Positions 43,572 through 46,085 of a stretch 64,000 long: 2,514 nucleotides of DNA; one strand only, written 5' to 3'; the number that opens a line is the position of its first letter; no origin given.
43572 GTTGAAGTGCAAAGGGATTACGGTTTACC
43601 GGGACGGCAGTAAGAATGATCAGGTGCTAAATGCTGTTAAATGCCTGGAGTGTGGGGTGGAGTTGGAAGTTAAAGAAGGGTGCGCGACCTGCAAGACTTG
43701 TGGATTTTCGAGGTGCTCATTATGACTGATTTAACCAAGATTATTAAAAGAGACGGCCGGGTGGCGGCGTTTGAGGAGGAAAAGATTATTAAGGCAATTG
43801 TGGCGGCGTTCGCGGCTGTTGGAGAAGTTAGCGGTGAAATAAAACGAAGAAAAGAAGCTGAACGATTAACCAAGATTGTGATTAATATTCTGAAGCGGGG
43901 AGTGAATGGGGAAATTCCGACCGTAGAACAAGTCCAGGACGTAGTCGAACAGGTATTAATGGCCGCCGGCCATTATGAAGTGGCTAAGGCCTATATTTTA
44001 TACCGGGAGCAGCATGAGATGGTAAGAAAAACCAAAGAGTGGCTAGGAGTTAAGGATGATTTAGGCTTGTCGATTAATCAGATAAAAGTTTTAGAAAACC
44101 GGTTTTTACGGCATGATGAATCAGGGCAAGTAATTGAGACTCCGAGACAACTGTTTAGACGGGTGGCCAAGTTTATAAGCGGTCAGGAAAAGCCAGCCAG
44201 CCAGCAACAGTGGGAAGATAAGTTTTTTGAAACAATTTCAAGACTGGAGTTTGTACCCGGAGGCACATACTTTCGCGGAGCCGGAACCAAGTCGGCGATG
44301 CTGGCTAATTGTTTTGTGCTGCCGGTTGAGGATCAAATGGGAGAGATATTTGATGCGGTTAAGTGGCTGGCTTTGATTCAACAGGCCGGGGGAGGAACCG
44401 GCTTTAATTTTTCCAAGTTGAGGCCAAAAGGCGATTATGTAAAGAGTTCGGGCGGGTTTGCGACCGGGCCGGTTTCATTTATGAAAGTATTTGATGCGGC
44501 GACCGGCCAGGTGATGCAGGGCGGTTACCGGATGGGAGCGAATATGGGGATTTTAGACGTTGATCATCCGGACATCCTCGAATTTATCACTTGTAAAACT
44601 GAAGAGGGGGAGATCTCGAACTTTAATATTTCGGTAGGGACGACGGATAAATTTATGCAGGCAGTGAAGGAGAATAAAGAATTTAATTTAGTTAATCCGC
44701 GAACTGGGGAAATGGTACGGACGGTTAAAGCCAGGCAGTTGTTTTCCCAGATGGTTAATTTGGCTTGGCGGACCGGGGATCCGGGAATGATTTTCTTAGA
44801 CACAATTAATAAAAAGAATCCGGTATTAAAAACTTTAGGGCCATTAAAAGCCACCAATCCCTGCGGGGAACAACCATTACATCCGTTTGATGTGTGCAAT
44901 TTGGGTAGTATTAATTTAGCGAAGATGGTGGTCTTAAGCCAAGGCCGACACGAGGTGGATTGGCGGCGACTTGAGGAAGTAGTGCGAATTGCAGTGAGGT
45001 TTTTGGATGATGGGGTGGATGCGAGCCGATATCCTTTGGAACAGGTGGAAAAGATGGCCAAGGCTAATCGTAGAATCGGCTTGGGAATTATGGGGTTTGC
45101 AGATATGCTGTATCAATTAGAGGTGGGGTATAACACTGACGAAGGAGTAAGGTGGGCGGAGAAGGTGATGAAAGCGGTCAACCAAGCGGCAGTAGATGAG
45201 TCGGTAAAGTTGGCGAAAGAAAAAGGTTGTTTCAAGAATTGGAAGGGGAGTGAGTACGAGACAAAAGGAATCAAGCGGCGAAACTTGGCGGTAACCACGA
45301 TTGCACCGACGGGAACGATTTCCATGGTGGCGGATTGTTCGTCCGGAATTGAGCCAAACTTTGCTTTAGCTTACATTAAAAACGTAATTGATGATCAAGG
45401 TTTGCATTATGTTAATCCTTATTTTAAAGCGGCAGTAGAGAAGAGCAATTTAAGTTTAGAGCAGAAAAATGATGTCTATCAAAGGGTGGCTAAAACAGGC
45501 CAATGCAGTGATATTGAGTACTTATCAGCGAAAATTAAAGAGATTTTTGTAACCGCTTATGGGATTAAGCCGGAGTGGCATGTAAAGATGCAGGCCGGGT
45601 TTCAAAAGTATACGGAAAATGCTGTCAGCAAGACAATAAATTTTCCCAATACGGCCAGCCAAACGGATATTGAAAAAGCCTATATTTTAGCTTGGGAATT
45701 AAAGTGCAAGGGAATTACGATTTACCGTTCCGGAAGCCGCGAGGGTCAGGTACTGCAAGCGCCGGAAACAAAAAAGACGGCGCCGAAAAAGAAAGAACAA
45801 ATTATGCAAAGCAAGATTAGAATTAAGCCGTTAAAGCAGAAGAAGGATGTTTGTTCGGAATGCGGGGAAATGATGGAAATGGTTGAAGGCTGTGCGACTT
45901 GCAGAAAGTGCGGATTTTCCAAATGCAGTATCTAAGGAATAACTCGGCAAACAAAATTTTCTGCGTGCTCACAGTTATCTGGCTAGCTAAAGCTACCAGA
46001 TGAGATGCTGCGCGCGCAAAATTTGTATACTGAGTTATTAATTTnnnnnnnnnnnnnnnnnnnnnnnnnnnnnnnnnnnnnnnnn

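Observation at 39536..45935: nrdR autoregulated by two phased NrdR boxes, with three tandem class II (B12-dependent) RNR paralogs in one tightly coupled operon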

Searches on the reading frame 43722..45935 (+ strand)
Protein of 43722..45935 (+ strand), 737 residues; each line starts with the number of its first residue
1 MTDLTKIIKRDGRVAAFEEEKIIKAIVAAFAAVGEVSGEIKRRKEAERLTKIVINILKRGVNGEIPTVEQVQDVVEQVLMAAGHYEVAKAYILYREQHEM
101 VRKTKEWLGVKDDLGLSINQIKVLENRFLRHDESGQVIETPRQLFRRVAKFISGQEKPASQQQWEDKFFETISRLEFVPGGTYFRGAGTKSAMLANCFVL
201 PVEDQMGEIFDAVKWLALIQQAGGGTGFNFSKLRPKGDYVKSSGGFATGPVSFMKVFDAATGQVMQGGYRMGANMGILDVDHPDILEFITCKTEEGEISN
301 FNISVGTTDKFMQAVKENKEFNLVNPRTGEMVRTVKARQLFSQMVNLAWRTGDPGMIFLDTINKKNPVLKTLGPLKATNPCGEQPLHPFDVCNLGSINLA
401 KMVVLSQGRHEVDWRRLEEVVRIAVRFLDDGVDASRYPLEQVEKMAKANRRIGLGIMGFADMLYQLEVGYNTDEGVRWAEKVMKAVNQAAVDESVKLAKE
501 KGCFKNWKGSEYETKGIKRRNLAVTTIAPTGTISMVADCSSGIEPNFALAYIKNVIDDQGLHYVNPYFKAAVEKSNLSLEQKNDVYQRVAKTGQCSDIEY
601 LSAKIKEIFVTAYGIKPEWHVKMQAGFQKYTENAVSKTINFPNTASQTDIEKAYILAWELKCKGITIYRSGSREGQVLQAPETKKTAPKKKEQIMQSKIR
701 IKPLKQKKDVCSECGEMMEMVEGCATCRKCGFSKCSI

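Call 3: search_protein_families(library=pfam, proteins=[window:43722-45935:+], max_evalue=0.01)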
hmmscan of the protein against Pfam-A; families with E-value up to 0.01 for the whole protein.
window:43722-45935:+ (737 aa): 3 families
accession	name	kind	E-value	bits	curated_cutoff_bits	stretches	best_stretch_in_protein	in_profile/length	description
PF02867.20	Ribonuc_red_lgC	-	4.5e-134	448.4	23.9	1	196-668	2-523/523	Ribonucleotide reductase, barrel domain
PF03477.21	ATP-cone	-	6e-23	81.6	25.8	1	6-99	2-87/88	ATP cone domain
PF00317.26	Ribonuc_red_lgN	-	7.3e-17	61.6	28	1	116-191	3-76/77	Ribonucleotide reductase, all-alpha domain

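Call 4: search_protein_families(library=ncbifam, proteins=[window:43722-45935:+], max_evalue=0.001)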
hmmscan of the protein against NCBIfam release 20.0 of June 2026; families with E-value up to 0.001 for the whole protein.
window:43722-45935:+ (737 aa): 24 families
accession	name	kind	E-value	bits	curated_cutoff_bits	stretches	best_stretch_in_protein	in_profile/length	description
NF006417.0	PRK08665.1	equivalog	2.8e-251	836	961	2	113-698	9-593/759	vitamin B12-dependent ribonucleotide reductase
NF005010.0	PRK06406.1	subfamily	3.3e-249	829.2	1125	2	157-698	212-748/771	vitamin B12-dependent ribonucleotide reductase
TIGR02504.1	NrdJ_Z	equivalog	1.1e-209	697.9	399.95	1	121-678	2-606/606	adenosylcobalamin-dependent ribonucleoside-diphosphate reductase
NF006207.0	PRK08332.1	equivalog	7.6e-143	477.5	2400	5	226-381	701-860/1684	vitamin B12-dependent ribonucleotide reductase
TIGR02506.1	NrdE_NrdA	equivalog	2.1e-108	363.4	341.05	2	121-514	4-429/616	ribonucleoside-diphosphate reductase subunit alpha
NF005122.0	PRK06556.1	equivalog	6.3e-101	338.6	859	3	299-511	286-494/960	vitamin B12-dependent ribonucleotide reductase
NF005544.0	PRK07207.1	equivalog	7.8e-95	318.5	965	4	331-513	539-721/965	ribonucleoside-diphosphate reductase subunit alpha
NF006577.0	PRK09102.1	equivalog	5.6e-89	299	620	1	117-692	26-586/604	ribonucleoside-diphosphate reductase subunit alpha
NF005991.0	PRK08115.1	equivalog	1.3e-85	288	854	3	332-519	430-616/858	vitamin B12-dependent ribonucleotide reductase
NF005401.0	PRK06948.1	subfamily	6.4e-82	276.1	906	1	139-684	31-596/604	ribonucleotide reductase-like protein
NF005101.0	PRK06539.1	equivalog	9.5e-80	268.6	988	3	331-513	392-573/822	ribonucleoside-diphosphate reductase subunit alpha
NF009029.0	PRK12365.1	equivalog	2.9e-77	260.6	1350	4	331-513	622-803/1046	ribonucleoside-diphosphate reductase subunit alpha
NF005736.0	PRK07562.1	equivalog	1.2e-70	238.4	1737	4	300-509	396-602/1222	vitamin B12-dependent ribonucleotide reductase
NF009028.0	PRK12364.1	equivalog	1.8e-67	228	1377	3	389-674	568-833/842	ribonucleoside-diphosphate reductase subunit alpha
NF006279.0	PRK08447.1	equivalog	9.9e-58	196.2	1082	2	110-327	131-350/789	ribonucleoside-diphosphate reductase subunit alpha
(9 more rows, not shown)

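Call 36: find_homologous_proteins(query=window:43722-45935:+, max_evalue=1e-50)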
Query window:43722-45935:+ (737 aa): 8000 proteins with E <= 1e-50 among 8000 candidates; the best 120 are listed.
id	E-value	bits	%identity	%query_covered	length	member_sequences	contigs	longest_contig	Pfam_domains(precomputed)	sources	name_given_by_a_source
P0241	0.0e+0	1677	100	100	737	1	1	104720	PF02867.21,PF00317.27,PF03477.22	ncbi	ncbi:MAG: adenosylcobalamin-dependent ribonucleoside-diphosphate reductase [Candidatus Beckwithbacte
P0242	0.0e+0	1426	85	100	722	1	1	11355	PF02867.21,PF00317.27,PF03477.22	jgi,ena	-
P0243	0.0e+0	1325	78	100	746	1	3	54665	PF02867.21,PF00317.27,PF03477.22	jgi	-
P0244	0.0e+0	1300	78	100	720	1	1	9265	PF02867.21,PF00317.27,PF03477.22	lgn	-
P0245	0.0e+0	1297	79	100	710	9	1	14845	PF02867.21,PF00317.27,PF03477.22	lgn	-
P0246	0.0e+0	1284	77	100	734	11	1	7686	PF02867.21,PF00317.27,PF03477.22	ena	-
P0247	0.0e+0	1284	76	100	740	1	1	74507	PF02867.21,PF00317.27,PF03477.22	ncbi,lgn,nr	ncbi:MAG: adenosylcobalamin-dependent ribonucleoside-diphosphate reductase [Candidatus Beckwithbacte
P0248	0.0e+0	1283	78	100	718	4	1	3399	PF02867.21,PF00317.27,PF03477.22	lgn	-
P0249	0.0e+0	1282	77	100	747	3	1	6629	PF02867.21,PF00317.27,PF03477.22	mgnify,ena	mgnify:CR=1 FL=1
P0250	0.0e+0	1280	77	100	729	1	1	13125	PF02867.21,PF00317.27,PF03477.22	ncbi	-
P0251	0.0e+0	1277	78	100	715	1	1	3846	PF02867.21,PF00317.27,PF03477.22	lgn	-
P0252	0.0e+0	1267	82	69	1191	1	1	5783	PF05204.20,PF02867.21,PF09062.16,PF00317.27,PF03477.22,PF14528.12,PF14890.12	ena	-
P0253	0.0e+0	1265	73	100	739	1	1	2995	PF02867.21,PF00317.27,PF03477.22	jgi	-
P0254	0.0e+0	1245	75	100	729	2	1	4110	PF02867.21,PF00317.27,PF03477.22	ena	-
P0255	0.0e+0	1239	72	100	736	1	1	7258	PF02867.21,PF00317.27,PF03477.22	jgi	-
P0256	0.0e+0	1235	73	100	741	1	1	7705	PF02867.21,PF00317.27,PF03477.22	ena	-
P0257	0.0e+0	1234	73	100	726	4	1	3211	PF02867.21,PF00317.27,PF03477.22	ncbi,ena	ncbi:MAG: adenosylcobalamin-dependent ribonucleoside-diphosphate reductase [Patescibacteria group ba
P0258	0.0e+0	1215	72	100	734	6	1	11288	PF02867.21,PF00317.27,PF03477.22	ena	-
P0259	0.0e+0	1215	71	100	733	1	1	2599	PF02867.21,PF00317.27,PF03477.22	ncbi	-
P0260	0.0e+0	1213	72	100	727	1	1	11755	PF02867.21,PF00317.27,PF03477.22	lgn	-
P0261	0.0e+0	1207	71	100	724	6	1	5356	PF02867.21,PF00317.27,PF03477.22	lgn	-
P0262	0.0e+0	1195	72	100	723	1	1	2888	PF02867.21,PF00317.27,PF03477.22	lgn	-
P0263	0.0e+0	1185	70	100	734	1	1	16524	PF02867.21,PF00317.27,PF03477.22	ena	-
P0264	0.0e+0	1185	71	100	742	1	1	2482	PF02867.21,PF00317.27,PF03477.22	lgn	-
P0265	0.0e+0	1183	71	100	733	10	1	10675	PF02867.21,PF00317.27,PF03477.22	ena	-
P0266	0.0e+0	1181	70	100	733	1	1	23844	PF02867.21,PF00317.27,PF03477.22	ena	-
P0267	0.0e+0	1179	70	100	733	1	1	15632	PF02867.21,PF00317.27,PF03477.22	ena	-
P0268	0.0e+0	1177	70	100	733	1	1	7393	PF02867.21,PF00317.27,PF03477.22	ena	-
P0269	0.0e+0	1177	70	100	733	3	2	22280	PF02867.21,PF00317.27,PF03477.22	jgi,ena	-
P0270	0.0e+0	1176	70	100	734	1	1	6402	PF02867.21,PF00317.27,PF03477.22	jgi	-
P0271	0.0e+0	1173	70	100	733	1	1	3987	PF02867.21,PF00317.27,PF03477.22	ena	-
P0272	0.0e+0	1171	70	100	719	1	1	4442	PF02867.21,PF00317.27,PF03477.22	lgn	-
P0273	0.0e+0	1170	70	100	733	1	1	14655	PF02867.21,PF00317.27,PF03477.22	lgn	-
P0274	0.0e+0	1169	70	100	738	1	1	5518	PF02867.21,PF00317.27,PF03477.22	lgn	-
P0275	0.0e+0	1167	71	100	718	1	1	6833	PF02867.21,PF00317.27,PF03477.22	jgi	jgi:ribonucleoside-diphosphate reductase alpha chain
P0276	0.0e+0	1167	70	100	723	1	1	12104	PF02867.21,PF00317.27,PF03477.22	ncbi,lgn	-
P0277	0.0e+0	1167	70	100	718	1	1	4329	PF02867.21,PF00317.27,PF03477.22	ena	-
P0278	0.0e+0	1167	68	100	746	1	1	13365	PF02867.21,PF00317.27,PF03477.22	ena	-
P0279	0.0e+0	1165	69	100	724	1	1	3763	PF02867.21,PF00317.27,PF03477.22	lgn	-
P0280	0.0e+0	1161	69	100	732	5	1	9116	PF02867.21,PF00317.27,PF03477.22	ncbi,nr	ncbi:MAG: adenosylcobalamin-dependent ribonucleoside-diphosphate reductase [Candidatus Beckwithbacte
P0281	0.0e+0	1160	69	100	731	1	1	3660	PF02867.21,PF00317.27,PF03477.22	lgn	-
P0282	0.0e+0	1160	69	100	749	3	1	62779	PF02867.21,PF00317.27,PF03477.22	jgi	jgi:ribonucleoside-diphosphate reductase alpha chain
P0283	0.0e+0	1158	69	100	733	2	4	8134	PF02867.21,PF00317.27,PF03477.22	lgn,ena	-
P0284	0.0e+0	1157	70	100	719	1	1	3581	PF02867.21,PF00317.27,PF03477.22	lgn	-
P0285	0.0e+0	1157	73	69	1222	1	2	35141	PF05204.20,PF02867.21,PF09062.16,PF00317.27,PF03477.22,PF14528.12,PF14890.12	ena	-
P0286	0.0e+0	1156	69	100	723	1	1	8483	PF02867.21,PF00317.27,PF03477.22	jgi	jgi:ribonucleoside-diphosphate reductase alpha chain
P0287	0.0e+0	1152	69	100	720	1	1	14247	PF02867.21,PF00317.27,PF03477.22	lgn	-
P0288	0.0e+0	1152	69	100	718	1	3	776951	PF02867.21,PF00317.27,PF03477.22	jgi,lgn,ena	-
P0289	0.0e+0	1151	69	100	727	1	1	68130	PF02867.21,PF00317.27,PF03477.22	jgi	jgi:ribonucleoside-diphosphate reductase alpha chain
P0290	0.0e+0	1151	68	100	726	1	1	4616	PF02867.21,PF00317.27,PF03477.22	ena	-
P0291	0.0e+0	1149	69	100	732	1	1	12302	PF02867.21,PF00317.27,PF03477.22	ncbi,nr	ncbi:MAG: adenosylcobalamin-dependent ribonucleoside-diphosphate reductase [Patescibacteria group ba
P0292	0.0e+0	1148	73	69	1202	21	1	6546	PF05204.20,PF02867.21,PF09062.16,PF00317.27,PF03477.22,PF14528.12,PF14890.12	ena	-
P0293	0.0e+0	1147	68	100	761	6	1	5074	PF02867.21,PF00317.27,PF03477.22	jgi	-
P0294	0.0e+0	1145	68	100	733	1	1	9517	PF02867.21,PF00317.27,PF03477.22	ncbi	-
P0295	0.0e+0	1113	66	100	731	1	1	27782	PF02867.21,PF00317.27,PF03477.22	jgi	jgi:ribonucleoside-diphosphate reductase alpha chain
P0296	0.0e+0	1100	65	100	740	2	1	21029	PF02867.21,PF00317.27,PF03477.22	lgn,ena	-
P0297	0.0e+0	1033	62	100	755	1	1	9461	PF02867.21,PF00317.27,PF03477.22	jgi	jgi:ribonucleoside-diphosphate reductase alpha chain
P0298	0.0e+0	1032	61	100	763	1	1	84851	PF02867.21,PF00317.27,PF03477.22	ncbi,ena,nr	ncbi:adenosylcobalamin-dependent ribonucleoside-diphosphate reductase [Candidatus Beckwithbacteria b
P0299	0.0e+0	1031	61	100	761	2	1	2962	PF02867.21,PF00317.27,PF03477.22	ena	-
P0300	0.0e+0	1028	61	100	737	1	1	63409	PF02867.21,PF00317.27,PF03477.22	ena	-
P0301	0.0e+0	1024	59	100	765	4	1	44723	PF02867.21,PF00317.27,PF03477.22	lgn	-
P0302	0.0e+0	1023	60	100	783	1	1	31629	PF02867.21,PF00317.27,PF03477.22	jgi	jgi:ribonucleoside-diphosphate reductase alpha chain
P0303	0.0e+0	1023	60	100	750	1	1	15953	PF02867.21,PF00317.27,PF03477.22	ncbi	-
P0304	0.0e+0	1023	60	100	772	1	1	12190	PF02867.21,PF00317.27,PF03477.22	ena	-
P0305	0.0e+0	1022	60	100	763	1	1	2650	PF02867.21,PF00317.27,PF03477.22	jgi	jgi:ribonucleoside-diphosphate reductase alpha chain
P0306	0.0e+0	1021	59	100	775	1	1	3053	PF02867.21,PF00317.27,PF03477.22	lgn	-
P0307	0.0e+0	1014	59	100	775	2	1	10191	PF02867.21,PF00317.27,PF03477.22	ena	-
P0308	4.0e-297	1006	57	100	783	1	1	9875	PF02867.21,PF00317.27,PF03477.22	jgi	-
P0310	2.8e-296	1003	57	100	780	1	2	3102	PF02867.21,PF00317.27,PF03477.22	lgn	-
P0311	5.1e-296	1002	60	99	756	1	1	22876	PF02867.21,PF00317.27,PF03477.22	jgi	jgi:ribonucleoside-diphosphate reductase alpha chain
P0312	1.6e-294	997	60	100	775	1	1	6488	PF02867.21,PF00317.27,PF03477.22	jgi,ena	-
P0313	2.3e-294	996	56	100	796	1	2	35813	PF02867.21,PF00317.27,PF03477.22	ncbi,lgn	-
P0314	5.4e-294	995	55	100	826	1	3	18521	PF02867.21,PF00317.27,PF03477.22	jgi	-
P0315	4.0e-293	992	57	100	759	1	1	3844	PF02867.21,PF00317.27,PF03477.22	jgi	jgi:ribonucleoside-diphosphate reductase alpha chain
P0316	8.1e-292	988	58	100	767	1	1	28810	PF02867.21,PF00317.27,PF03477.22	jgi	jgi:ribonucleoside-diphosphate reductase alpha chain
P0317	1.8e-290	984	57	96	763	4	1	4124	PF02867.21,PF00317.27,PF03477.22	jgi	-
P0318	4.3e-287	972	58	100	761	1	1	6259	PF02867.21,PF00317.27,PF03477.22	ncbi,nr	ncbi:adenosylcobalamin-dependent ribonucleoside-diphosphate reductase [Candidatus Beckwithbacteria b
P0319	5.5e-287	972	59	99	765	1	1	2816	PF02867.21,PF00317.27,PF03477.22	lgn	-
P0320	6.4e-286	968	56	99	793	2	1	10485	PF02867.21,PF00317.27,PF03477.22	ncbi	-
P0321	9.4e-285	965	64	52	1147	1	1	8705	PF02867.21,PF00317.27,PF03477.22,PF14528.12,PF14890.12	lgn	-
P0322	2.2e-284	963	-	-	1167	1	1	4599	PF02867.21,PF00317.27,PF03477.22,PF14528.12,PF14890.12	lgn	-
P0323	9.1e-283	958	54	99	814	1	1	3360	PF02867.21,PF00317.27,PF03477.22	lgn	-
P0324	2.9e-282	956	55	99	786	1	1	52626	PF02867.21,PF00317.27,PF03477.22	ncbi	-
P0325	6.5e-282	955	-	-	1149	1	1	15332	PF02867.21,PF00317.27,PF03477.22,PF14528.12,PF14890.12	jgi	jgi:ribonucleoside-diphosphate reductase alpha chain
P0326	7.4e-278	942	57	96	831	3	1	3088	PF02867.21,PF00317.27,PF03477.22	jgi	jgi:ribonucleoside-diphosphate reductase alpha chain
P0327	5.6e-277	939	58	100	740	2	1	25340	PF02867.21,PF00317.27,PF03477.22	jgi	-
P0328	4.1e-276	936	57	100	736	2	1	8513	PF02867.21,PF00317.27,PF03477.22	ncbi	-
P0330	9.8e-274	928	58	99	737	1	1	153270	PF02867.21,PF00317.27,PF03477.22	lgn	-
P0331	1.6e-273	928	58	99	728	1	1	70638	PF02867.21,PF00317.27,PF03477.22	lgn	-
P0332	4.9e-273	926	58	99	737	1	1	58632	PF02867.21,PF00317.27,PF03477.22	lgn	-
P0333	2.2e-272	924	57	100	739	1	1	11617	PF02867.21,PF00317.27,PF03477.22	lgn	-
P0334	2.4e-272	924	57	99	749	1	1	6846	PF02867.21,PF00317.27,PF03477.22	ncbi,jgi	-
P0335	1.3e-271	921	57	99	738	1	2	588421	PF02867.21,PF00317.27,PF03477.22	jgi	jgi:ribonucleoside-diphosphate reductase alpha chain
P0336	4.3e-271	919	57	100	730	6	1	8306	PF02867.21,PF00317.27,PF03477.22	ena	-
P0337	1.7e-270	917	56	100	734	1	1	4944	PF02867.21,PF00317.27,PF03477.22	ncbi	-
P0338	1.7e-270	917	57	100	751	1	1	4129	PF02867.21,PF00317.27,PF03477.22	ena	-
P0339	1.8e-270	917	57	99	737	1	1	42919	PF02867.21,PF00317.27,PF03477.22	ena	-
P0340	2.0e-270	917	57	98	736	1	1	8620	PF02867.21,PF00317.27,PF03477.22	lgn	-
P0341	2.3e-269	914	57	100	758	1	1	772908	PF02867.21,PF00317.27,PF03477.22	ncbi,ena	-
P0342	3.4e-269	913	56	99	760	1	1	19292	PF02867.21,PF00317.27,PF03477.22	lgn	-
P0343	4.0e-269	913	56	99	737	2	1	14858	PF02867.21,PF00317.27,PF03477.22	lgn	-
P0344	5.5e-269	913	54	99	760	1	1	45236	PF02867.21,PF00317.27,PF03477.22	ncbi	-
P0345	5.6e-269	913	56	99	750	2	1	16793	PF02867.21,PF00317.27,PF03477.22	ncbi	-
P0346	1.1e-268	911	55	99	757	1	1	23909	PF02867.21,PF00317.27,PF03477.22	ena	-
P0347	1.3e-268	911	55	99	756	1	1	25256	PF02867.21,PF00317.27,PF03477.22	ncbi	-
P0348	8.2e-268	909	56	99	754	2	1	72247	PF02867.21,PF00317.27,PF03477.22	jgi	jgi:ribonucleoside-diphosphate reductase alpha chain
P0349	1.3e-267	908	57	99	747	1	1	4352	PF02867.21,PF00317.27,PF03477.22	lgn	-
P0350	4.9e-267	906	56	100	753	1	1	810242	PF02867.21,PF00317.27,PF03477.22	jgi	-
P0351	1.1e-266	905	56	100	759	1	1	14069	PF02867.21,PF00317.27,PF03477.22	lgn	-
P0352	1.3e-266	905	56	99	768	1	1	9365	PF02867.21,PF00317.27,PF03477.22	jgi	jgi:ribonucleoside-diphosphate reductase alpha chain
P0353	2.1e-266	904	56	100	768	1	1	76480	PF02867.21,PF00317.27,PF03477.22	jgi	jgi:ribonucleoside-diphosphate reductase alpha chain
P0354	3.3e-266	903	56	99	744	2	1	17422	PF02867.21,PF00317.27,PF03477.22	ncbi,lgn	-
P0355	8.7e-266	902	55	99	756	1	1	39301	PF02867.21,PF00317.27,PF03477.22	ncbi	-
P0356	1.2e-265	902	56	100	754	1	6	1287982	PF02867.21,PF00317.27,PF03477.22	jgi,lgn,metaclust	metaclust:\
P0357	2.0e-265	901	56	99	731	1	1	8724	PF02867.21,PF00317.27,PF03477.22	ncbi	-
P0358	2.1e-265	901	54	100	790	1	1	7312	PF02867.21,PF00317.27,PF03477.22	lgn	-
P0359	5.4e-265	899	56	99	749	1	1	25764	PF02867.21,PF00317.27,PF03477.22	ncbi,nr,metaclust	ncbi:ribonucleoside-diphosphate reductase, adenosylcobalamin-dependent [Microgenomates group bacteri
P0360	9.9e-265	898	57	99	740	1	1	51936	PF02867.21,PF00317.27,PF03477.22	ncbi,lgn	ncbi:MAG: adenosylcobalamin-dependent ribonucleoside-diphosphate reductase [bacterium]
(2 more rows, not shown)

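Call 53: find_encoding_contigs(protein=P0330, flank=8000, max_places=1)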
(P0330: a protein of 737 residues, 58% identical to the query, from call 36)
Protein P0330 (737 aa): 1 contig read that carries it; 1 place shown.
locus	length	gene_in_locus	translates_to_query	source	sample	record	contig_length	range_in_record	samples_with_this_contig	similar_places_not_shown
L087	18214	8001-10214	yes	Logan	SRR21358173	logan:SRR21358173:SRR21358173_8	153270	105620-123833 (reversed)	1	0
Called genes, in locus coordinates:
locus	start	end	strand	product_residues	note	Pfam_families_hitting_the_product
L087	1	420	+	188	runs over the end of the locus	PF01966:HD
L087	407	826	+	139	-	PF03479:PCC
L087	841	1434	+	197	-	PF18915:DUF5667 (weak)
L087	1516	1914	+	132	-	PF12643:MazG-like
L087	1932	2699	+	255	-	PF00106:adh_short, PF08659:KR, PF13561:adh_short_C2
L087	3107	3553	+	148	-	PF22811:Zn_ribbon_NrdR, PF03477:ATP-cone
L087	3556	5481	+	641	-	PF00317:Ribonuc_red_lgN, PF02867:Ribonuc_red_lgC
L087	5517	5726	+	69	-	-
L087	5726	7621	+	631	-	PF00317:Ribonuc_red_lgN, PF02867:Ribonuc_red_lgC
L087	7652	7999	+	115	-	-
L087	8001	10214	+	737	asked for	PF03477:ATP-cone, PF00317:Ribonuc_red_lgN, PF02867:Ribonuc_red_lgC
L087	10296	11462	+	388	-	PF00089:Trypsin, PF10459:Peptidase_S46 (faint), PF13365:Trypsin_2, PF00595:PDZ (weak), PF13180:PDZ_2, PF17820:PDZ_6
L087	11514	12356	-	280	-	-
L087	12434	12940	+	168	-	PF01923:Cob_adeno_trans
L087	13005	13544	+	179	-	-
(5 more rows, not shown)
